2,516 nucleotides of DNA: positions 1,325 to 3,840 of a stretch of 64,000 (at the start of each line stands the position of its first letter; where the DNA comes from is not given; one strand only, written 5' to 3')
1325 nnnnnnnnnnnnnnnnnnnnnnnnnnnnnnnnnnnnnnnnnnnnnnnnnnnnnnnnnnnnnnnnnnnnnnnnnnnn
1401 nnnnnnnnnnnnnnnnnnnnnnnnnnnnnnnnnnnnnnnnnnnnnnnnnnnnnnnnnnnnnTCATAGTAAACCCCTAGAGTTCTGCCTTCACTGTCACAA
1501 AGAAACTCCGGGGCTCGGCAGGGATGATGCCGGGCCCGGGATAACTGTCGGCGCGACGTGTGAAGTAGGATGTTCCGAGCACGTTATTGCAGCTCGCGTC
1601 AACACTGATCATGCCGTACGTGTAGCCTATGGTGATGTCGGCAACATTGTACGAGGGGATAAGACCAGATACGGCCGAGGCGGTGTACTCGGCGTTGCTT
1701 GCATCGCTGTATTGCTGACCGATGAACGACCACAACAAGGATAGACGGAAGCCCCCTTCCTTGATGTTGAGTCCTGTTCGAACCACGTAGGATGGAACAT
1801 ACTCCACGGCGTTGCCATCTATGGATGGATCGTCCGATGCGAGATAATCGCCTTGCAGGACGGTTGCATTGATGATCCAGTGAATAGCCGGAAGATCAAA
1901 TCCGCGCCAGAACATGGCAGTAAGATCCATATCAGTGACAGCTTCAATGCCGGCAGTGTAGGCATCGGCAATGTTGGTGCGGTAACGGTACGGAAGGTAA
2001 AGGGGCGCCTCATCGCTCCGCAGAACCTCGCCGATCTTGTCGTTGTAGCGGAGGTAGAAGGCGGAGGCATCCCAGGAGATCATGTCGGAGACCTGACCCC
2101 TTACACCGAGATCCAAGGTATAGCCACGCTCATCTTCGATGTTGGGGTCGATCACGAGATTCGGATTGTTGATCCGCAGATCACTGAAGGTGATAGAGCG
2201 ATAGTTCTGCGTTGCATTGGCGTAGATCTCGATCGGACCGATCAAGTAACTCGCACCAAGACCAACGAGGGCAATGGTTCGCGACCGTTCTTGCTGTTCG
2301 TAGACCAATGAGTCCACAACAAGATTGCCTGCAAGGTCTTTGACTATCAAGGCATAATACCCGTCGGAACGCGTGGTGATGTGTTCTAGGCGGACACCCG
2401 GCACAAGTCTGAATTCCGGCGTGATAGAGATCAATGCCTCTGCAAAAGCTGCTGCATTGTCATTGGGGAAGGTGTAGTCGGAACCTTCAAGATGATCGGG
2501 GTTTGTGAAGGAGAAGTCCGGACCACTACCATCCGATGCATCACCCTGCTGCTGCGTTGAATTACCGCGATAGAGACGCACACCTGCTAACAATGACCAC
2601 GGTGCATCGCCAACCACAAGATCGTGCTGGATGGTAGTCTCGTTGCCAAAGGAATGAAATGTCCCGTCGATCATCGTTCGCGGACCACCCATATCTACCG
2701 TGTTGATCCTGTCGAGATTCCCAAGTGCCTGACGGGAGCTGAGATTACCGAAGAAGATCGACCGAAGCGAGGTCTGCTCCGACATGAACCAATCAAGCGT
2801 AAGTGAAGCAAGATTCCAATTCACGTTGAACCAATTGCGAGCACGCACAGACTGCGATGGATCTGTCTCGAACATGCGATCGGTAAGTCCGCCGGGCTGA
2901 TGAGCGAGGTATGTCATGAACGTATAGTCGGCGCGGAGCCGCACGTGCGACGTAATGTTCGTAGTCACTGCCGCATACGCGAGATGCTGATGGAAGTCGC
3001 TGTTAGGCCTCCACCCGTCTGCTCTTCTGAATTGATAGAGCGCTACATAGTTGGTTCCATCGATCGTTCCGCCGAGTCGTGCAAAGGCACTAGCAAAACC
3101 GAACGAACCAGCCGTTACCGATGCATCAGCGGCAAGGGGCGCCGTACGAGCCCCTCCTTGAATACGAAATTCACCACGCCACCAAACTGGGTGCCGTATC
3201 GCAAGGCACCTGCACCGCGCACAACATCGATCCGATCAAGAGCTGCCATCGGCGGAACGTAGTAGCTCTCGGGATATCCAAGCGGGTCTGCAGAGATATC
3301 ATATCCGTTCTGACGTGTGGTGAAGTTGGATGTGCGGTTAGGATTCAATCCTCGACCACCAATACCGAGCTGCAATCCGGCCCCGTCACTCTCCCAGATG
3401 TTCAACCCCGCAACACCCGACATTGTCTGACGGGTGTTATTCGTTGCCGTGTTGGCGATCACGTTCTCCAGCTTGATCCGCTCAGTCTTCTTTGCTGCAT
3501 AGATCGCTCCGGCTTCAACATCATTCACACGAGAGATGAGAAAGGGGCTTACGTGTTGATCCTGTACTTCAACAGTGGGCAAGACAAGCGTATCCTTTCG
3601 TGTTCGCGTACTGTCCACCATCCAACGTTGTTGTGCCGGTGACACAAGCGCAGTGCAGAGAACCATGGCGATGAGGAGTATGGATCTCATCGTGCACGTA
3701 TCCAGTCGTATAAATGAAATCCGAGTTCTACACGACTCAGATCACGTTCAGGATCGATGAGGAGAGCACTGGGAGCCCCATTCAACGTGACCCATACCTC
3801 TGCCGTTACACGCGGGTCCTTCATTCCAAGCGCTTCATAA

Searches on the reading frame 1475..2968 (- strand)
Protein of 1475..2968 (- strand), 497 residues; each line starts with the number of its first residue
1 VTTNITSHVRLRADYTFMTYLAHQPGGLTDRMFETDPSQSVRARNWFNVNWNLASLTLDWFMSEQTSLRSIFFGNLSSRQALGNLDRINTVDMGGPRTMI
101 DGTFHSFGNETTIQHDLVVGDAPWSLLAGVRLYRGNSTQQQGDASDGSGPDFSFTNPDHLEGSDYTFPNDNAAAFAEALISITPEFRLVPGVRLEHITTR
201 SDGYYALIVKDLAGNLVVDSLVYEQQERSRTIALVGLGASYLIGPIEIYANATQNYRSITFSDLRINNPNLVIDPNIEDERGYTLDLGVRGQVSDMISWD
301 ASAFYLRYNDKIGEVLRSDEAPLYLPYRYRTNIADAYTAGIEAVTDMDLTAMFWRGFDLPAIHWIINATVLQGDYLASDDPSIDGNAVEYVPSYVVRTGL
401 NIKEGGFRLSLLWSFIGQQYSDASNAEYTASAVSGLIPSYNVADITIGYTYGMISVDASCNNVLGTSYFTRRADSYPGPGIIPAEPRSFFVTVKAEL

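Call 43: search_protein_families(library=pfam, proteins=[window:1475-2968:-])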
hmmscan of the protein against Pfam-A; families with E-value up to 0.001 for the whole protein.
window:1475-2968:- (497 aa): 1 family
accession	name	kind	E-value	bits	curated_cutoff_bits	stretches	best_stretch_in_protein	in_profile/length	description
PF00593.30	TonB_dep_Rec_b-barrel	-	1.3e-31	111.4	27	1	14-463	27-436/436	TonB dependent receptor-like, beta-barrel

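Call 73: find_encoding_contigs(protein=window:1475-2968:-, flank=10000, max_places=3)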
Protein window:1475-2968:- (497 aa): no gene with exactly this product is on record in the collection.

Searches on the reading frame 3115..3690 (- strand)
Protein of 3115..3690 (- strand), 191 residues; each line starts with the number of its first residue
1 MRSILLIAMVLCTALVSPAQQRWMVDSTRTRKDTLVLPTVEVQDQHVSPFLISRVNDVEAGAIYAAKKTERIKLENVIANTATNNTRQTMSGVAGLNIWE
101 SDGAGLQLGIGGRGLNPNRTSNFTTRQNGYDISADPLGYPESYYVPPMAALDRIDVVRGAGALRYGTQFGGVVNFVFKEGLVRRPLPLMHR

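Call 42: search_protein_families(library=pfam, proteins=[window:3115-3690:-])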
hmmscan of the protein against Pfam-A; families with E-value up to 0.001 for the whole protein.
window:3115-3690:- (191 aa): 1 family
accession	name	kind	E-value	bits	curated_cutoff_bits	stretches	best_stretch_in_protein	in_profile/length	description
PF07715.20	Plug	-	8.1e-09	36.4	23.9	1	77-172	16-107/107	TonB-dependent Receptor Plug Domain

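Call 75: find_encoding_contigs(protein=window:3115-3690:-, flank=10000, max_places=2)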
Protein window:3115-3690:- (191 aa): no gene with exactly this product is on record in the collection.
